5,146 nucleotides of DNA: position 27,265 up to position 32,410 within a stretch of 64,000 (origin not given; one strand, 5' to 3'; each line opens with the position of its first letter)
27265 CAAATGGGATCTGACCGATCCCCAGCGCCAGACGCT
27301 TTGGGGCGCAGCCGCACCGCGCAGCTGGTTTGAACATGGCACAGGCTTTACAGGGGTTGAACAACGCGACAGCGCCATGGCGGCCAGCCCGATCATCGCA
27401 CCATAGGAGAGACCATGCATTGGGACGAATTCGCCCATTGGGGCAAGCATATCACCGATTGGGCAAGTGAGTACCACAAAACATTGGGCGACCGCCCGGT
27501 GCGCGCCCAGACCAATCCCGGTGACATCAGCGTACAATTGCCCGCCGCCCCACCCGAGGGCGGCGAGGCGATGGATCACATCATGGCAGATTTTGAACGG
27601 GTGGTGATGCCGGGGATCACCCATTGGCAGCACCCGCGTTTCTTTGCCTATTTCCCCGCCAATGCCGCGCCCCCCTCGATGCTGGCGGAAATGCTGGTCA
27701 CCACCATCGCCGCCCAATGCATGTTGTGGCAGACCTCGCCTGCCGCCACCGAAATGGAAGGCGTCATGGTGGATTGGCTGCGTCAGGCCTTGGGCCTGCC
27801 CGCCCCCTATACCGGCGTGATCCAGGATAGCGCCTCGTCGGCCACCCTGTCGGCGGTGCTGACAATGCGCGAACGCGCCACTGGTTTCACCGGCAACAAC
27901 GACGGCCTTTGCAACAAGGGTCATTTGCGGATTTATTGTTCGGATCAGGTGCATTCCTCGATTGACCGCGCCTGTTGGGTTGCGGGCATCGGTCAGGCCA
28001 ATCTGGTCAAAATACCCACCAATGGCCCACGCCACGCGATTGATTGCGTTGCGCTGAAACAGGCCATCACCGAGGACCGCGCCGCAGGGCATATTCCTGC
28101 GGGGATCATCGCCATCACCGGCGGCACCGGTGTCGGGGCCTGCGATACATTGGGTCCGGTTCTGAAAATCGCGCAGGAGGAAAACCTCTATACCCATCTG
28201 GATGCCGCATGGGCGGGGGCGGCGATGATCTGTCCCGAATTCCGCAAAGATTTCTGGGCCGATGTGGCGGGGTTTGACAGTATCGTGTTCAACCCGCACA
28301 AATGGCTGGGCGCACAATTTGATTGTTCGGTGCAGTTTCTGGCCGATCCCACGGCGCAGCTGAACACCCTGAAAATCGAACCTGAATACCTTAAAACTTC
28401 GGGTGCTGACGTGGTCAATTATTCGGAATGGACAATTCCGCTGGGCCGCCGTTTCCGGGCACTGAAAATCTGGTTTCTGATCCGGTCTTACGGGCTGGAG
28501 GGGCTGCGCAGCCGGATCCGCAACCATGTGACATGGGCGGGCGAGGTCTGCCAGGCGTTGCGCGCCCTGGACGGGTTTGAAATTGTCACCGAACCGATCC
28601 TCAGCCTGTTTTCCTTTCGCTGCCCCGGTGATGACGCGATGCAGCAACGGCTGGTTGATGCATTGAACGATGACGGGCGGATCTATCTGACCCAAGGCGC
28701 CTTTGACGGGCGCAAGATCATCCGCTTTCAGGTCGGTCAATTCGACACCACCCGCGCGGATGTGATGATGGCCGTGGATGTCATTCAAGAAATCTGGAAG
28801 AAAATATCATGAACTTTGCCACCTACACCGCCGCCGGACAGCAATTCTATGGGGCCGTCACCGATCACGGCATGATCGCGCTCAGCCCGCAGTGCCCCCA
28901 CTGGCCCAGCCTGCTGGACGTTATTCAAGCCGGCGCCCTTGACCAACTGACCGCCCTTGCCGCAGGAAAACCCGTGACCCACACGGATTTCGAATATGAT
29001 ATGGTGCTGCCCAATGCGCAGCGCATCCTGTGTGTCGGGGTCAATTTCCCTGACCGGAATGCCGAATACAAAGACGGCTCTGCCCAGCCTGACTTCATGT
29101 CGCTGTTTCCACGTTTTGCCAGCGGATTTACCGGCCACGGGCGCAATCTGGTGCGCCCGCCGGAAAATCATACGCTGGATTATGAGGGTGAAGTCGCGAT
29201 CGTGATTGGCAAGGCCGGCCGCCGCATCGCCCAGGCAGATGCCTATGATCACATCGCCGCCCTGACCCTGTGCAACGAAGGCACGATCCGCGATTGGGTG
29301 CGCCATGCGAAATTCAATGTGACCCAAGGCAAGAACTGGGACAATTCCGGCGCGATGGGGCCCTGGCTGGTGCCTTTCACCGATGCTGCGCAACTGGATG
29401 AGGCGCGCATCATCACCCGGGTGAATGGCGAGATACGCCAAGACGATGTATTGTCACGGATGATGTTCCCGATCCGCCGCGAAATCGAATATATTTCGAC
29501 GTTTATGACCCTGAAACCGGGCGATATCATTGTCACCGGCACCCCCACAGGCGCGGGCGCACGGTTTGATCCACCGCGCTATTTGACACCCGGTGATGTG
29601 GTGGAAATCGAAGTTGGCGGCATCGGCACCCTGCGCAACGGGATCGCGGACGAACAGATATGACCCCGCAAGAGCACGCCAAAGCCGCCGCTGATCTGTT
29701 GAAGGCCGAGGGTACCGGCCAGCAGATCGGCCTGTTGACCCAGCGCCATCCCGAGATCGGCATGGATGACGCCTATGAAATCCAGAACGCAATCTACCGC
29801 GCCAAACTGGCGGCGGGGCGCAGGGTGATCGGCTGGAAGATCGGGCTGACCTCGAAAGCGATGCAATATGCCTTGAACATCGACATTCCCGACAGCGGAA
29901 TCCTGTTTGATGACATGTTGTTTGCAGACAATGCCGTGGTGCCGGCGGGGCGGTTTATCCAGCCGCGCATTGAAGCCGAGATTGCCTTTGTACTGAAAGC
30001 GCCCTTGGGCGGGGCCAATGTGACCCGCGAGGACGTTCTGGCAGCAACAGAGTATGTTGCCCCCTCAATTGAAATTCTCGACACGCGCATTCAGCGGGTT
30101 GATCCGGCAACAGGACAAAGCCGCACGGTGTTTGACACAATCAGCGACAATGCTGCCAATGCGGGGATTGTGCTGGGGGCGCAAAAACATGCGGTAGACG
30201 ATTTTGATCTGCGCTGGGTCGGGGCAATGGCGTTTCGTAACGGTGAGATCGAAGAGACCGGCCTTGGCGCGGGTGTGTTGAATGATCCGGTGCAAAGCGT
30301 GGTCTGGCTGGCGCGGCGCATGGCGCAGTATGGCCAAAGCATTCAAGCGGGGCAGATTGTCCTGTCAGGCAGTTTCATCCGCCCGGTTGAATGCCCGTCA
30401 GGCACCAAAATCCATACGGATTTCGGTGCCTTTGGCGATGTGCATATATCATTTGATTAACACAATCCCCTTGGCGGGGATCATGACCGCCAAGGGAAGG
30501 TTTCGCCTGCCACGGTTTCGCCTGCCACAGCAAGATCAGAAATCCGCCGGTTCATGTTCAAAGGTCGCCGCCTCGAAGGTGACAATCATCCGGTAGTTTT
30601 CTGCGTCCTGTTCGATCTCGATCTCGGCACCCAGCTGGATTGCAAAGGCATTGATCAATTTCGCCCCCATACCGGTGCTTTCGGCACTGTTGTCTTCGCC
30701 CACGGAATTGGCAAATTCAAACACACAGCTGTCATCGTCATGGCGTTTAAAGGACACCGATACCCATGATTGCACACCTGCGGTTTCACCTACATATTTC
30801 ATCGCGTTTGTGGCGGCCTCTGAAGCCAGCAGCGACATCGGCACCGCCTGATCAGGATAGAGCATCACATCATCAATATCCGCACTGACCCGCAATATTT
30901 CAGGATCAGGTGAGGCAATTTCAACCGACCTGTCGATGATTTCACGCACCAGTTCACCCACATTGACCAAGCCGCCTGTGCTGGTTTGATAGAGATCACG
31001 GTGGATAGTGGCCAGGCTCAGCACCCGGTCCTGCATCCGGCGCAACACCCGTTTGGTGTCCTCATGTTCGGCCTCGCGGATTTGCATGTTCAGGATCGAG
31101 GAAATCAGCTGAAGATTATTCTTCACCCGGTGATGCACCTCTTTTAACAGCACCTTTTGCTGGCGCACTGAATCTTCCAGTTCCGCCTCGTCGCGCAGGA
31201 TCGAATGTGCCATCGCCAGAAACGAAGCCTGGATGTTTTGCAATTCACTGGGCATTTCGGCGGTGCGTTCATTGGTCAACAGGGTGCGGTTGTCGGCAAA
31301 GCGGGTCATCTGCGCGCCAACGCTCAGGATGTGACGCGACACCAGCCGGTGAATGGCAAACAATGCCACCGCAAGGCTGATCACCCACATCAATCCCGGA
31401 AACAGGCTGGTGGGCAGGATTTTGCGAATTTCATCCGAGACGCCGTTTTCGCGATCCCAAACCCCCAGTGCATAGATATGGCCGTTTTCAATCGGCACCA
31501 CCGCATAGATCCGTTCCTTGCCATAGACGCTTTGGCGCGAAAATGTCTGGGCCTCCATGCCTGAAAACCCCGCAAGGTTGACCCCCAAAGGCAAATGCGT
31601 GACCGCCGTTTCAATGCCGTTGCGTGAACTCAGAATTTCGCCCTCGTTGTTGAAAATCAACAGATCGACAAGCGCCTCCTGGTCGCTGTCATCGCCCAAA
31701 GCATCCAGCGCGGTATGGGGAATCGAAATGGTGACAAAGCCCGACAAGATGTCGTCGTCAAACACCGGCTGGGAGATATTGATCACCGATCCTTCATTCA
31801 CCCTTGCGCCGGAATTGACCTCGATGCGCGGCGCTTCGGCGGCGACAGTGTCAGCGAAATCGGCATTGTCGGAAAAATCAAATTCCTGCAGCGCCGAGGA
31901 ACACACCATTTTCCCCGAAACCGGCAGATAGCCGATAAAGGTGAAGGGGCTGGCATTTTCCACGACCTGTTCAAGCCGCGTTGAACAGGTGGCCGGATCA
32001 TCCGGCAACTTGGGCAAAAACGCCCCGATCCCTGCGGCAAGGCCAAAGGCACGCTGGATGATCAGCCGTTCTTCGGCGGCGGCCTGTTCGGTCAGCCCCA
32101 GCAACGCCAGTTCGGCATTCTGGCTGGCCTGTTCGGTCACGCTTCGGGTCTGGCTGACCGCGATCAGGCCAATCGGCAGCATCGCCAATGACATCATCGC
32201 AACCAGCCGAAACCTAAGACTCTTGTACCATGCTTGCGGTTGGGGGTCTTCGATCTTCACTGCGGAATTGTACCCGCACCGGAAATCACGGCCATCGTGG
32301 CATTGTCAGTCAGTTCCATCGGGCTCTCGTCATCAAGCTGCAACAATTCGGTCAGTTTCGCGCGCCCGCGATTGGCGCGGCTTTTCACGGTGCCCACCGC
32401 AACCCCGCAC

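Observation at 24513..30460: Aromatic amino acid decarboxylase embedded inside a homoprotocatechuate meta-cleavage operon that lacks hpaBC and hpaI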

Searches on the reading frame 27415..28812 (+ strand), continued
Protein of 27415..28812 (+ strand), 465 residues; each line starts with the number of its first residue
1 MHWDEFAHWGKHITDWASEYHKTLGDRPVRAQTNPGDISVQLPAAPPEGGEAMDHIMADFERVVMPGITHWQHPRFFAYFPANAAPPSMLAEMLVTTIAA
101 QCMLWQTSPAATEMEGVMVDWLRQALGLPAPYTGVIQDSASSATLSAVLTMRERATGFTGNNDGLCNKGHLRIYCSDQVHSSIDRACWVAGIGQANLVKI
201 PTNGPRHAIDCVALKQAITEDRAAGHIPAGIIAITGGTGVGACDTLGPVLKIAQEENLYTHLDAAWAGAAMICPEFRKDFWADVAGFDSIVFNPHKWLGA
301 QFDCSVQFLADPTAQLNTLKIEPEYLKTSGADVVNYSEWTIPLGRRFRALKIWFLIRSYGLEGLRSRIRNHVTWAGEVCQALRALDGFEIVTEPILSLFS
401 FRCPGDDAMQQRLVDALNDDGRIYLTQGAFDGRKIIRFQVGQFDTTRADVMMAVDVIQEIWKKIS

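Call 23: find_encoding_contigs(protein=P0112, flank=10000, max_places=1)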
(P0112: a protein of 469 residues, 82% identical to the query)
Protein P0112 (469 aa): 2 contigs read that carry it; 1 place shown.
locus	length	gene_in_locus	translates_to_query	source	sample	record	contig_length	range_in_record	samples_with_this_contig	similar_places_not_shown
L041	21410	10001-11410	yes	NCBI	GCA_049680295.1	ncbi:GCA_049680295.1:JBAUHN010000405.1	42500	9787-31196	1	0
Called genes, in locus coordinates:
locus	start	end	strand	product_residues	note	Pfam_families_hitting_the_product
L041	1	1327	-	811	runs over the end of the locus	PF00890:FAD_binding_2 (weak), PF01266:DAO, PF03486:HI0933_like (faint), PF07992:Pyr_redox_2 (faint), PF13454:NAD_binding_9 (faint), PF16350:FAO_M, PF01571:GCV_T, PF08669:GCV_T_C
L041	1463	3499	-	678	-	PF00171:Aldedh, PF01575:MaoC_dehydratas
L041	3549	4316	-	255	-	PF05138:PaaA_PaaC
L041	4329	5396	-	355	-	PF00970:FAD_binding_6, PF00175:NAD_binding_1, PF00111:Fer2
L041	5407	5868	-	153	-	PF01883:FeS_assembly_P, PF23451:Zn_ribbon_PaaD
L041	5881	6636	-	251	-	PF05138:PaaA_PaaC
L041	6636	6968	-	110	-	PF06243:PaaB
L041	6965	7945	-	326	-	PF05138:PaaA_PaaC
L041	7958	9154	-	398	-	PF00108:Thiolase_N, PF02803:Thiolase_C, PF22691:Thiolase_C_1 (faint)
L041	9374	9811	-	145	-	PF22381:Staph_reg_Sar_Rot (weak), PF01047:MarR, PF12802:MarR_2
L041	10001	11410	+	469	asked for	PF00282:Pyridoxal_deC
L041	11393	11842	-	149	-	PF12840:HTH_20 (weak), PF13404:HTH_AsnC-type, PF13412:HTH_24, PF01037:AsnC_trans_reg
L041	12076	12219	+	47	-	-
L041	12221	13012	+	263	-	PF17645:Amdase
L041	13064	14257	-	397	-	PF00291:PALP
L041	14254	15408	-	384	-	PF01546:Peptidase_M20, PF07687:M20_dimer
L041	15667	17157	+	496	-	-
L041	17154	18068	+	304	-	PF27030:AbpE_bact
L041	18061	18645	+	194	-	PF06684:AA_synth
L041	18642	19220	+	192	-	PF06684:AA_synth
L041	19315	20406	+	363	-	PF07883:Cupin_2 (weak), PF02311:AraC_binding (faint), PF05899:Cupin_3 (faint), PF07883:Cupin_2 (weak)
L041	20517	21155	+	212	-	PF04403:PqiA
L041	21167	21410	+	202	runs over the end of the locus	PF04403:PqiA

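Call 24: find_encoding_contigs(protein=P0028, flank=10000, max_places=1)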
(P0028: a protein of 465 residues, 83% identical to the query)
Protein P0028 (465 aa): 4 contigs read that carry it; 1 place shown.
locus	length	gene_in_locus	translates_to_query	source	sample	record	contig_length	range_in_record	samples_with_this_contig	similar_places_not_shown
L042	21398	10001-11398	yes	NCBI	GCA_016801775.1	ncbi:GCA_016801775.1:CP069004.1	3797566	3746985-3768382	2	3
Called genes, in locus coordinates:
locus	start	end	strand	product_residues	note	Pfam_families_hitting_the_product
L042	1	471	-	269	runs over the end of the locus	PF09339:HTH_IclR, PF12840:HTH_20 (weak), PF01614:IclR_C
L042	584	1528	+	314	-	PF03401:TctC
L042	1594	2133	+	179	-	PF07331:TctB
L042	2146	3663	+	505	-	PF01970:TctA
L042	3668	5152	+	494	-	PF00171:Aldedh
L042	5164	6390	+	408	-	PF06792:UPF0261, PF23189:UPF0261_C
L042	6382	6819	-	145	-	PF22381:Staph_reg_Sar_Rot (weak), PF01047:MarR, PF12802:MarR_2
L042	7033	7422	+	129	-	PF02962:CHMI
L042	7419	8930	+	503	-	PF00171:Aldedh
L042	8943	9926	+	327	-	PF00903:Glyoxalase, PF13669:Glyoxalase_4 (faint), PF22677:Ble-like_N (weak), PF00903:Glyoxalase, PF22677:Ble-like_N (weak)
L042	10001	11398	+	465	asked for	PF00282:Pyridoxal_deC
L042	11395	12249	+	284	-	PF01557:FAA_hydrolase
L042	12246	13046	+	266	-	-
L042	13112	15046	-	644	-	PF00353:HemolysinCabind (weak), PF13946:DUF4214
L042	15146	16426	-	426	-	PF01943:Polysacc_synt, PF03023:MurJ (faint), PF13440:Polysacc_synt_3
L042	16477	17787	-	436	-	-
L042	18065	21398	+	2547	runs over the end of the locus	PF00109:ketoacyl-synt, PF00108:Thiolase_N, PF02801:Ketoacyl-synt_C, PF16197:KAsynt_C_assoc, PF00698:Acyl_transf_1, PF21089:PKS_DH_N, PF14765:PS-DH, PF08240:ADH_N, +8 more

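Call 56: search_protein_families(library=ncbifam, proteins=[L040:8526-9995:+], max_evalue=1e-60)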
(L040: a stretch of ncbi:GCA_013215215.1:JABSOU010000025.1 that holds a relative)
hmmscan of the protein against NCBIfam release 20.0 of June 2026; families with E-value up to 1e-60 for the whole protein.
L040:8526-9995:+ (489 aa): 32 families (the best 25 are shown)
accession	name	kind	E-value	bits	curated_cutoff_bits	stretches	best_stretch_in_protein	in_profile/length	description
NF008415.0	PRK11241.1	equivalog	8.9e-237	786.5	828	1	4-484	1-481/482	NADP-dependent succinate-semialdehyde dehydrogenase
TIGR01780.1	SSADH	subfamily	1.5e-214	712.9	646.35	1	33-479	1-448/448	succinate-semialdehyde dehydrogenase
NF010000.0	PRK13473.1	subfamily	7.8e-128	427.1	615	1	16-482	5-471/475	aminobutyraldehyde dehydrogenase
NF006916.0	PRK09407.1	equivalog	3.4e-126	421.9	521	1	23-481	28-490/526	succinic semialdehyde dehydrogenase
NF007497.0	PRK10090.1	equivalog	4.3e-125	418.2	500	1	14-482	7-476/480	aldehyde dehydrogenase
TIGR01804.1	BADH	equivalog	2.1e-124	415.6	668.6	1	17-479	1-467/467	betaine-aldehyde dehydrogenase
NF009725.0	PRK13252.1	equivalog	1.1e-123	413.2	593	1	14-483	7-479/488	betaine-aldehyde dehydrogenase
TIGR02299.1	HpaE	equivalog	1.2e-120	403.4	638.35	1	17-483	4-476/488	5-carboxymethyl-2-hydroxymuconate semialdehyde dehydrogenase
NF040648.1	lactal_redase_Meth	equivalog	1.8e-115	386.6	650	1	18-483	3-462/463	lactaldehyde dehydrogenase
NF045735.1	PaDhStyDPseudo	equivalog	3e-115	385.7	850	1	14-483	3-481/483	phenylacetaldehyde dehydrogenase StyD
NF042993.1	AlphKGSA_gudD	equivalog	5.5e-111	371.7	770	1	16-481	6-478/481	alpha-ketoglutaric semialdehyde dehydrogenase GucD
NF040792.1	glyc_ald_dh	equivalog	4.1e-109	365.7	760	1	16-482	3-472/488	D-glyceraldehyde dehydrogenase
NF006915.0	PRK09406.1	equivalog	6.5e-107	358.2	730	1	30-483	2-456/457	NADP-dependent succinic semialdehyde dehydrogenase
NF052305.1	DioxValDhHalo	equivalog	1.2e-104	350.9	750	1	15-480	6-478/483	2,5-dioxovalerate dehydrogenase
TIGR03216.1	OH_muco_semi_DH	equivalog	3e-104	349.3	693.25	1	16-483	3-479/481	2-hydroxymuconic semialdehyde dehydrogenase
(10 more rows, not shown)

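Call 61: search_protein_families(library=pfam, proteins=[L002:4414-5076:+, L021:9178-9843:-], max_evalue=0.00001)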
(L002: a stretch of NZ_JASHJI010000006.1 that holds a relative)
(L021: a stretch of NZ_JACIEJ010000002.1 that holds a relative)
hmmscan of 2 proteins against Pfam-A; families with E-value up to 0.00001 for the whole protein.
L002:4414-5076:+ (220 aa): 2 families
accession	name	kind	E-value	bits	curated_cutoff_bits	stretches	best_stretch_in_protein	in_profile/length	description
PF00702.32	Hydrolase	-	7.2e-16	59.6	26.4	1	7-193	3-191/191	haloacid dehalogenase-like hydrolase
PF13419.12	HAD_2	-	4.8e-10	40.3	23.8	1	103-197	83-176/178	Haloacid dehalogenase-like hydrolase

L021:9178-9843:- (221 aa): 2 families
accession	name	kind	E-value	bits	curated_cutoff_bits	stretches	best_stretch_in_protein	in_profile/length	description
PF08534.16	Redoxin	-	9.6e-24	84.3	26.6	1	71-191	19-135/148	Redoxin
PF00578.27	AhpC-TSA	-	7.4e-14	52.2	26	1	70-182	15-119/124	AhpC/TSA family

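Call 64: search_protein_families(library=pfam, proteins=[L025:9220-9867:-, L028:8018-9883:+, L028:11368-12012:-, L030:8816-9757:-, L030:11896-13116:+, L029:9109-9855:-, L031:5506-6714:-, L009:11441-12235:-, L010:8836-9789:-, L011:8306-8956:-], max_evalue=0.00001)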
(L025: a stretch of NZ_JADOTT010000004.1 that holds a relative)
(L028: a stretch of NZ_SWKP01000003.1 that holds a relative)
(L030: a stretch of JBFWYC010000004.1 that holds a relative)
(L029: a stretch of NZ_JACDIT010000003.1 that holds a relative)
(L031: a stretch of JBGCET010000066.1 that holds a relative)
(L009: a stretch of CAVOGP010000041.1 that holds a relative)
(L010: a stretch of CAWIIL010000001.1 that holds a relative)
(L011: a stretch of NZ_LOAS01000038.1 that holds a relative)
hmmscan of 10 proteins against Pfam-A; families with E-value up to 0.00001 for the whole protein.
L025:9220-9867:- (215 aa): 1 family
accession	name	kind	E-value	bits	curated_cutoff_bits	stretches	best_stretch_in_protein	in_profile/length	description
PF10988.14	DUF2807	-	1.2e-34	120.1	24.2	1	34-196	2-181/181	Putative auto-transporter adhesin, head GIN domain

L028:8018-9883:+ (621 aa): 0 families

L028:11368-12012:- (214 aa): 5 families
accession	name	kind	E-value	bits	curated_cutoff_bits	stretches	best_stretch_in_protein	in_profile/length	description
PF02798.26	GST_N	-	6.3e-13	49.3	20.9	1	20-80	12-75/76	Glutathione S-transferase, N-terminal domain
PF00043.30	GST_C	-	2.2e-09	37.8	20.7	1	124-196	18-93/93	Glutathione S-transferase, C-terminal domain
PF13409.12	GST_N_2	-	1e-07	32.9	25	1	24-81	7-69/70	Glutathione S-transferase, N-terminal domain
PF13417.12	GST_N_3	-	6.3e-07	30.1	22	1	24-81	12-69/75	Glutathione S-transferase, N-terminal domain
PF14497.11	GST_C_3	-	3.7e-06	27.5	21.6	1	129-197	23-96/104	Glutathione S-transferase, C-terminal domain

L030:8816-9757:- (313 aa): 0 families

L030:11896-13116:+ (406 aa): 0 families

L029:9109-9855:- (248 aa): 0 families

L031:5506-6714:- (402 aa): 0 families

L009:11441-12235:- (264 aa): 0 families

L010:8836-9789:- (317 aa): 1 family
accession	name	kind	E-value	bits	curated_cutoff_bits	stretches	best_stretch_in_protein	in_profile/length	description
PF02574.22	S-methyl_trans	-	4.5e-31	109.2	22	1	19-307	5-282/283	Homocysteine S-methyltransferase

L011:8306-8956:- (216 aa): 1 family
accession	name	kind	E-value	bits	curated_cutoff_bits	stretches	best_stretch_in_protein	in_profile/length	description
PF07152.18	YaeQ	-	1.9e-69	233.2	25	1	36-208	1-172/173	YaeQ protein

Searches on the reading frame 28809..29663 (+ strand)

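Call 3: search_protein_families(library=ncbifam, proteins=[window:28809-29663:+])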
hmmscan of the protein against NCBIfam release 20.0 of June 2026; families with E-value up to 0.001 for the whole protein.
window:28809-29663:+ (284 aa): 6 families
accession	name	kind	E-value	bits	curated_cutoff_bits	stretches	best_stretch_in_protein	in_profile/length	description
TIGR02303.1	HpaG-C-term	equivalog_domain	5.3e-44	150.5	276.4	1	50-282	23-245/245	4-hydroxyphenylacetate degradation bifunctional isomerase/decarboxylase, C-terminal subunit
NF053535.1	DhyDRhmHlse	equivalog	1.1e-37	129.8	500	1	1-278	1-277/284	2,4-didehydro-3-deoxy-L-rhamnonate hydrolase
NF009399.0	PRK12764.1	equivalog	9.5e-37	127.1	444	1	62-272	13-212/501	fumarylacetoacetate hydrolase family protein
NF011750.0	PRK15203.1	equivalog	2.7e-34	118.7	811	1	69-282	221-425/429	4-hydroxyphenylacetate degradation bifunctional isomerase/decarboxylase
TIGR02305.1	HpaG-N-term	equivalog_domain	2.2e-24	86.1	228.65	1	106-278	42-204/205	4-hydroxyphenylacetate degradation bifunctional isomerase/decarboxylase, N-terminal subunit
NF007967.0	PRK10691.1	equivalog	3.5e-20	72.3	201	1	67-251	13-198/219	fumarylacetoacetate hydrolase family protein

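Call 4: search_protein_families(library=pfam, proteins=[window:28809-29663:+])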
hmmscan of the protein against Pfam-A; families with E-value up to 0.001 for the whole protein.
window:28809-29663:+ (284 aa): 1 family
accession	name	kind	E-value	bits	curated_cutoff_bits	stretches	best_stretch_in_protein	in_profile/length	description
PF01557.24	FAA_hydrolase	-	1.4e-60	205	23.9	1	73-279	2-213/214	Fumarylacetoacetate (FAA) hydrolase C-terminal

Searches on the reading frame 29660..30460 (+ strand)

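Call 3: search_protein_families(library=ncbifam, proteins=[window:29660-30460:+])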
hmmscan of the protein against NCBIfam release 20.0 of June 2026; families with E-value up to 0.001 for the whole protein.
window:29660-30460:+ (266 aa): 4 families
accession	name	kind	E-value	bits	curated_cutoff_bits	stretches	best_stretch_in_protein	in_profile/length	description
TIGR02312.1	HpaH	equivalog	7e-115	383.2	351.5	1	7-265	8-266/267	2-oxo-hept-4-ene-1,7-dioate hydratase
TIGR03220.1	catechol_dmpE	equivalog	1.1e-60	205.2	408.8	1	11-265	7-255/255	2-oxopent-4-enoate hydratase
NF008461.0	PRK11342.1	equivalog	2.3e-54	184.5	350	1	6-265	6-259/269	2-keto-4-pentenoate hydratase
TIGR03218.1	catechol_dmpH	equivalog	2.4e-54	184.5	350.55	1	7-265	11-263/263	2-oxo-3-hexenedioate decarboxylase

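Call 4: search_protein_families(library=pfam, proteins=[window:29660-30460:+])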
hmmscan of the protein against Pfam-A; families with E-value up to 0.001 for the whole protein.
window:29660-30460:+ (266 aa): 0 families

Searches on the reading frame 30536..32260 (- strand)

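Call 3: search_protein_families(library=ncbifam, proteins=[window:30536-32260:-])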
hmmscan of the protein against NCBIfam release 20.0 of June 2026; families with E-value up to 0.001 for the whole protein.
window:30536-32260:- (574 aa): 3 families
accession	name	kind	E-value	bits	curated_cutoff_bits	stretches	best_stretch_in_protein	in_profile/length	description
NF051872.1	HisKinPhyk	equivalog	1.2e-53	182.5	750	1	23-554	1-527/537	sensor histidine kinase PhyK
NF010077.0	PRK13559.1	subfamily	2.1e-17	63.1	361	1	358-548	160-343/364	hypothetical protein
NF052306.1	BluLightHisKinLov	equivalog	1.5e-15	56.9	450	1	365-558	146-328/334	blue-light-activated histidine kinase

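Call 4: search_protein_families(library=pfam, proteins=[window:30536-32260:-])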
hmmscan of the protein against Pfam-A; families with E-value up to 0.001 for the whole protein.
window:30536-32260:- (574 aa): 2 families
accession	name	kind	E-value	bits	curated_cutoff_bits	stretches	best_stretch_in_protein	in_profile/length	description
PF07568.18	HisKA_2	-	1.7e-22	79.8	22.3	1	374-444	1-71/76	Histidine kinase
PF07536.20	HWE_HK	-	3.9e-08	34.4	22.8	1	374-442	1-66/83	HWE histidine kinase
